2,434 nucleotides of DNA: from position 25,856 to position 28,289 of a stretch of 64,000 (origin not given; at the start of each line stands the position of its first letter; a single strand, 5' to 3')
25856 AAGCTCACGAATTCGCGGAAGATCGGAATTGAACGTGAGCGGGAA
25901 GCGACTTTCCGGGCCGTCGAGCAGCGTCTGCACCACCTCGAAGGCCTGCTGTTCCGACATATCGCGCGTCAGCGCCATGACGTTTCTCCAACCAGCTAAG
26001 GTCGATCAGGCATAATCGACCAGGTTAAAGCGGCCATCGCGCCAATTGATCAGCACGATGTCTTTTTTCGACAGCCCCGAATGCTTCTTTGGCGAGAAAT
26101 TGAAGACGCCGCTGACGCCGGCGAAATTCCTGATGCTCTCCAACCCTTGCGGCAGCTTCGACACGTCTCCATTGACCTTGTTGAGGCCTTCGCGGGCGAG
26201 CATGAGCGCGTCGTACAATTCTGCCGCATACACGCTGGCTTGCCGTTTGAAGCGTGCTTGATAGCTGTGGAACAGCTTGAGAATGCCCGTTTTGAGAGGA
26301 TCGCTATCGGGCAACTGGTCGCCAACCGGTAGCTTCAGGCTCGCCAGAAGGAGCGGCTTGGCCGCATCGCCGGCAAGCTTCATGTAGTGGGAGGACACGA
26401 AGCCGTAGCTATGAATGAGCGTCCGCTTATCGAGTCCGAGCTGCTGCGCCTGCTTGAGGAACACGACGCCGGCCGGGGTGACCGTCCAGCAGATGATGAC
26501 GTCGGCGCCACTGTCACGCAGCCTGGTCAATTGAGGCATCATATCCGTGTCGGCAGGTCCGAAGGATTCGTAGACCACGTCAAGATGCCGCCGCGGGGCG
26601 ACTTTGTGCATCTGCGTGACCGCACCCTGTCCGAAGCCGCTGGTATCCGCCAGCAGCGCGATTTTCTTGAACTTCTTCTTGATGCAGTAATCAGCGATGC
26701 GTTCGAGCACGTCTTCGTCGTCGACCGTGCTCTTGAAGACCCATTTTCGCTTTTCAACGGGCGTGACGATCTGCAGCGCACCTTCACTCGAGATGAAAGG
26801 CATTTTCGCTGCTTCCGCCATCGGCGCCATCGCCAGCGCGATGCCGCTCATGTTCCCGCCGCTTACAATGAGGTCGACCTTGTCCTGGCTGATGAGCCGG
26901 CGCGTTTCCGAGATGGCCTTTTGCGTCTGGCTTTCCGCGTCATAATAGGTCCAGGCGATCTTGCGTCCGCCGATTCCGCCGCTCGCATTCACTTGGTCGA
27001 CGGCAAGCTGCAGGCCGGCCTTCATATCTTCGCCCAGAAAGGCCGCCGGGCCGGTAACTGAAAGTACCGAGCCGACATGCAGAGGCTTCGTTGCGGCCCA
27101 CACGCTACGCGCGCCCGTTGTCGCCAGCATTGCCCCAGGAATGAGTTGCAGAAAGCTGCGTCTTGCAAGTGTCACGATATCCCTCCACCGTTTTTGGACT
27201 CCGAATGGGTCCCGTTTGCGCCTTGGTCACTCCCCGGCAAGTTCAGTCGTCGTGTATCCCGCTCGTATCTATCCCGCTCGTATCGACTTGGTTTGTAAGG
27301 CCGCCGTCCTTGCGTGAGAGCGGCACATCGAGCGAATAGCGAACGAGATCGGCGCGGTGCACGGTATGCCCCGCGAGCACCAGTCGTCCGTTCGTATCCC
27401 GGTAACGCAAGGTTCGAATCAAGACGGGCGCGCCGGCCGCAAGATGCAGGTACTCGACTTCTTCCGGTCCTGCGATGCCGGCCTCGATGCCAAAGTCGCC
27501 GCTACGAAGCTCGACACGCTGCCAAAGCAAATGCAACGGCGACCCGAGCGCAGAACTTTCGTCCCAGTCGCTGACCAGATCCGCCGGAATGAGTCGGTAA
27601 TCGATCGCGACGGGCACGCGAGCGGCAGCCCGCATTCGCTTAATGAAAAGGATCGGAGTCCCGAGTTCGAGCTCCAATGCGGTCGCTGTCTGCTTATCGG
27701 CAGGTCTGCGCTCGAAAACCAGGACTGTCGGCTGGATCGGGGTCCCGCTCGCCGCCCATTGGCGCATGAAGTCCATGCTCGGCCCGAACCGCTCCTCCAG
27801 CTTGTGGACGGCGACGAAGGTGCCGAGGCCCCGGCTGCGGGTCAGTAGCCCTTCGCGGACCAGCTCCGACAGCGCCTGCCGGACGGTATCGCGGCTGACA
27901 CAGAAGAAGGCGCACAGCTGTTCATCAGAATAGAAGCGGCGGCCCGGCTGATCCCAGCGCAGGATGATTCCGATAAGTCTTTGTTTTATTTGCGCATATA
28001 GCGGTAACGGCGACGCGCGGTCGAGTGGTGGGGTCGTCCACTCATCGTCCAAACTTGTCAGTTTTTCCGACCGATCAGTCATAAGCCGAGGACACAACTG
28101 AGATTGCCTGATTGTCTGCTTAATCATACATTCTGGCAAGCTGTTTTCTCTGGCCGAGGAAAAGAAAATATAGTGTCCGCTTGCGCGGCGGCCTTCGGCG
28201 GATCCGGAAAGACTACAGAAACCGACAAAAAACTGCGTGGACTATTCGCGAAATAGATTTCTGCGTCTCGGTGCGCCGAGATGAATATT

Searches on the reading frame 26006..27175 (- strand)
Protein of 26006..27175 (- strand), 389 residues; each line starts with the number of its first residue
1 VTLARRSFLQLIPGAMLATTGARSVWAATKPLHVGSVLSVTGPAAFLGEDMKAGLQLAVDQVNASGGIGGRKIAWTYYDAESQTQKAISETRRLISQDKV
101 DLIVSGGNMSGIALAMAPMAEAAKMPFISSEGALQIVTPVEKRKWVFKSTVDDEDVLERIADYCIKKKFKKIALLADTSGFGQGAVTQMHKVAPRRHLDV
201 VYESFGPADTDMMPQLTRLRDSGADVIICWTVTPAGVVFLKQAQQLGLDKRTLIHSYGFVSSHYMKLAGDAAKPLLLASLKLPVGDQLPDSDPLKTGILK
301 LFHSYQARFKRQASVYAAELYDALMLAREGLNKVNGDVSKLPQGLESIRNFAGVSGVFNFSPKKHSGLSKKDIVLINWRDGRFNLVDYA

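Call 3: search_protein_families(library=pfam, proteins=[window:26006-27175:-], max_evalue=0.1)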
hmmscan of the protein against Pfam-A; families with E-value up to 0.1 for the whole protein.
window:26006-27175:- (389 aa): 3 families
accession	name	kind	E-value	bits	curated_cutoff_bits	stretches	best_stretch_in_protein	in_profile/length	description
PF13458.12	Peripla_BP_6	-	8.5e-54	183.9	31.7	1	32-367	2-329/343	Periplasmic binding protein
PF01094.35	ANF_receptor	-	9.5e-18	64.8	25.4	1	53-363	4-337/353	Receptor family ligand binding region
PF13433.12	Peripla_BP_5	-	2.9e-13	50.1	27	1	33-251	2-216/363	Periplasmic binding protein domain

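Call 4: search_protein_families(library=ncbifam, proteins=[window:26006-27175:-], max_evalue=0.1)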
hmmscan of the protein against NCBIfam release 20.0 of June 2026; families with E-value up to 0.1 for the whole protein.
window:26006-27175:- (389 aa): 4 families
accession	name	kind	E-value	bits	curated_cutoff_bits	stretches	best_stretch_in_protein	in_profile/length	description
NF011933.0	PRK15404.1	subfamily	2.6e-22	79.4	477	1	23-363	18-347/370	high-affinity branched-chain amino acid ABC transporter substrate-binding protein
TIGR03407.1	urea_ABC_UrtA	exception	1.7e-13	50.3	492.75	1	33-252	2-220/361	urea ABC transporter substrate-binding protein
TIGR03669.1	urea_ABC_arch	equivalog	4.2e-13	49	494.8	1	40-248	9-213/375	urea ABC transporter substrate-binding protein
NF002976.0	PRK03669.1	equivalog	0.019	14.4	315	1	214-260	31-75/271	mannosyl-3-phosphoglycerate phosphatase-related protein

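Call 12: search_solved_structures(query=window:26006-27175:-, max_evalue=0.00001)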
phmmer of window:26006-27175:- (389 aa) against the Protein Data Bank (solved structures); distinct sequences matched with E-value up to 0.00001: 33.
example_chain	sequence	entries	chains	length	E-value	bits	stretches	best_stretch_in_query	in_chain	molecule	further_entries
3sg0_A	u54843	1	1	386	1.3e-31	112.9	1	20-385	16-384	Extracellular ligand-binding receptor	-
4dqd_A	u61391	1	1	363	2e-30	109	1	32-385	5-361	Extracellular ligand-binding receptor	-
4gnr_A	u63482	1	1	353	9.5e-24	87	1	30-365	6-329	ABC transporter substrate-binding protein-branched chain amino acid transport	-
4zpj_A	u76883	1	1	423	3.9e-21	78.4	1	24-366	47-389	Extracellular ligand-binding receptor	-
7ylt_B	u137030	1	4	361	5.7e-20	74.6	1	32-386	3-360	Putative ABC transporter, substrate-binding protein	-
4q6w_A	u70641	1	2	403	2.1e-19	72.7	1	16-373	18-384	Putative leu/ile/val-binding protein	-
4n0q_A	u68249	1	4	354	7.5e-19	70.9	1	33-281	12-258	Leu/Ile/Val-binding protein homolog 3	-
4mpt_A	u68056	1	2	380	1.2e-18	70.3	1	31-373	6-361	Putative leu/ile/val-binding protein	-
3ipc_A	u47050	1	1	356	1.9e-17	66.2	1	39-276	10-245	ABC transporter, substrate binding protein (Amino acid)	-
4mlc_A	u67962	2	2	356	2.3e-17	66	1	38-385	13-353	Extracellular ligand-binding receptor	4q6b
3ip5_A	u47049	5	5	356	3.6e-17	65.4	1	39-276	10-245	ABC transporter, substrate binding protein (Amino acid)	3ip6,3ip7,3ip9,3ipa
3tx6_A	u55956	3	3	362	7.2e-17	64.4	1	28-386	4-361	Putative branched-chain amino acid transport system substrate-binding protein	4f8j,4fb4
4jb0_A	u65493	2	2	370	1e-16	63.8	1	30-387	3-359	branched-chain amino acid transport system substrate-binding protein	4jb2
4evq_A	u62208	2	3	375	1.1e-15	60.5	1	24-362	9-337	Putative ABC transporter subunit, substrate-binding component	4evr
3ukj_A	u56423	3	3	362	7.1e-15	57.8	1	28-386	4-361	Extracellular ligand-binding receptor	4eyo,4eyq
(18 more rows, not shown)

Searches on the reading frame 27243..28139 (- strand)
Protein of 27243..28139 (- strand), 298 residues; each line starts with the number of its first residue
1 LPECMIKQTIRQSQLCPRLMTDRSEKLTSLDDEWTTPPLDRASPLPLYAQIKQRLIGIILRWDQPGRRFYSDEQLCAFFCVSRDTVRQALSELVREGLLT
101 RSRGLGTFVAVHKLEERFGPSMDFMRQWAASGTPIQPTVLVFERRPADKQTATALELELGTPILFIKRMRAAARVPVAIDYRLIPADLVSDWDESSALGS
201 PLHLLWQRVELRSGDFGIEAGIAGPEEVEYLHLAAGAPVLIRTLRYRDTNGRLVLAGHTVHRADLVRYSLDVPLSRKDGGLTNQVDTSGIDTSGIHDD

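Call 3: search_protein_families(library=pfam, proteins=[window:27243-28139:-], max_evalue=0.1)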
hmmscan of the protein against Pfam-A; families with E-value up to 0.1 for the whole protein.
window:27243-28139:- (298 aa): 8 families
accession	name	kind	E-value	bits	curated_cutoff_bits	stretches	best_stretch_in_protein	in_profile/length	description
PF07702.18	UTRA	-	4.1e-23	82.2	23.8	1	138-266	9-140/141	UTRA domain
PF00392.27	GntR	-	6e-11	42.3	27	1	48-109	2-64/64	Bacterial regulatory proteins, gntR family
PF13545.12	HTH_Crp_2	-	2e-05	24.9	27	1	53-115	1-68/70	Crp-like helix-turn-helix domain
PF08220.18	HTH_DeoR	-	0.00013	22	21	1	71-104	16-49/57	DeoR-like helix-turn-helix domain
PF13730.12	HTH_36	-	0.0013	18.9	25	1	59-99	15-55/55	Helix-turn-helix domain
PF22798.2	DUF5817_CT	-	0.0094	16.2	29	1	81-104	27-50/54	DUF5817, C-terminal domain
PF07848.18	PaaX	-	0.056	14.1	24.8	0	75-103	29-57/70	PaaX-like protein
PF24409.1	wHTH-PRTase_assc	-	0.091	13.3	27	0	69-104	11-46/83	wHTH-PRTase associated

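Call 4: search_protein_families(library=ncbifam, proteins=[window:27243-28139:-], max_evalue=0.1)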
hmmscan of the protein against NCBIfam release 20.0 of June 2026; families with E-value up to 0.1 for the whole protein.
window:27243-28139:- (298 aa): 22 families
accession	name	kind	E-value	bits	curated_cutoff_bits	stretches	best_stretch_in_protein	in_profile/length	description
TIGR02018.2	his_ut_repres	equivalog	1.1e-28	100.1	220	1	48-264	1-218/226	histidine utilization transcriptional repressor HutC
TIGR02325.1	C_P_lyase_phnF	equivalog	3.1e-24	85.8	156.8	1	43-270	5-236/238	phosphonate metabolism transcriptional regulator PhnF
NF008491.0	PRK11402.1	subfamily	1.8e-22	80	269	1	39-238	4-206/243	GntR family transcriptional regulator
NF011575.0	PRK14999.1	equivalog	7e-21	74.6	424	1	40-242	6-211/241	histidine utilization repressor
NF041547.1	GntR_LSA1692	equivalog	3.5e-16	59.5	275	1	66-274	22-230/233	GntR family transcriptional regulator, LSA1692 subfamily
NF007292.0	PRK09764.1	equivalog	7.1e-15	54.8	281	1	45-191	4-151/240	GntR family transcriptional regulator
NF007486.0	PRK10079.1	equivalog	1.1e-14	54.8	363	1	48-270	14-239/241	phosphonate metabolism transcriptional regulator PhnF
NF052441.1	TransRegRv0792c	equivalog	5.2e-13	48.8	400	1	49-276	19-248/260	Rv0792c family HTH-type transcriptional regulator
TIGR02404.1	trehalos_R_Bsub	equivalog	7.6e-13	48.6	211.95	1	64-196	19-153/233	trehalose operon repressor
TIGR03337.1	phnR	equivalog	2.9e-12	46.7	296.75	1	48-267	3-225/231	phosphonate utilization transcriptional regulator PhnR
NF007741.0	PRK10421.1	equivalog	1.1e-07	31.5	311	1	51-112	12-74/262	transcriptional regulator LldR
NF052282.1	PLP_TF_PdxR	equivalog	1.1e-07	31.3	320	1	46-114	1-70/448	MocR-like pyridoxine biosynthesis transcription factor PdxR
NF007001.0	PRK09464.1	equivalog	1.4e-06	28.1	330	1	51-116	15-81/254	pyruvate dehydrogenase complex transcriptional repressor PdhR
NF052281.1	rhizopine_MocR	equivalog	1.6e-05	23.8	650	1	39-114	11-87/479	rhizopine catabolism transcriptional regulator MocR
NF047563.1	modulin_PmtR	equivalog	2.5e-05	24.3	200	1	40-110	6-77/125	PSM export ABC transporter transcriptional regulator PmtR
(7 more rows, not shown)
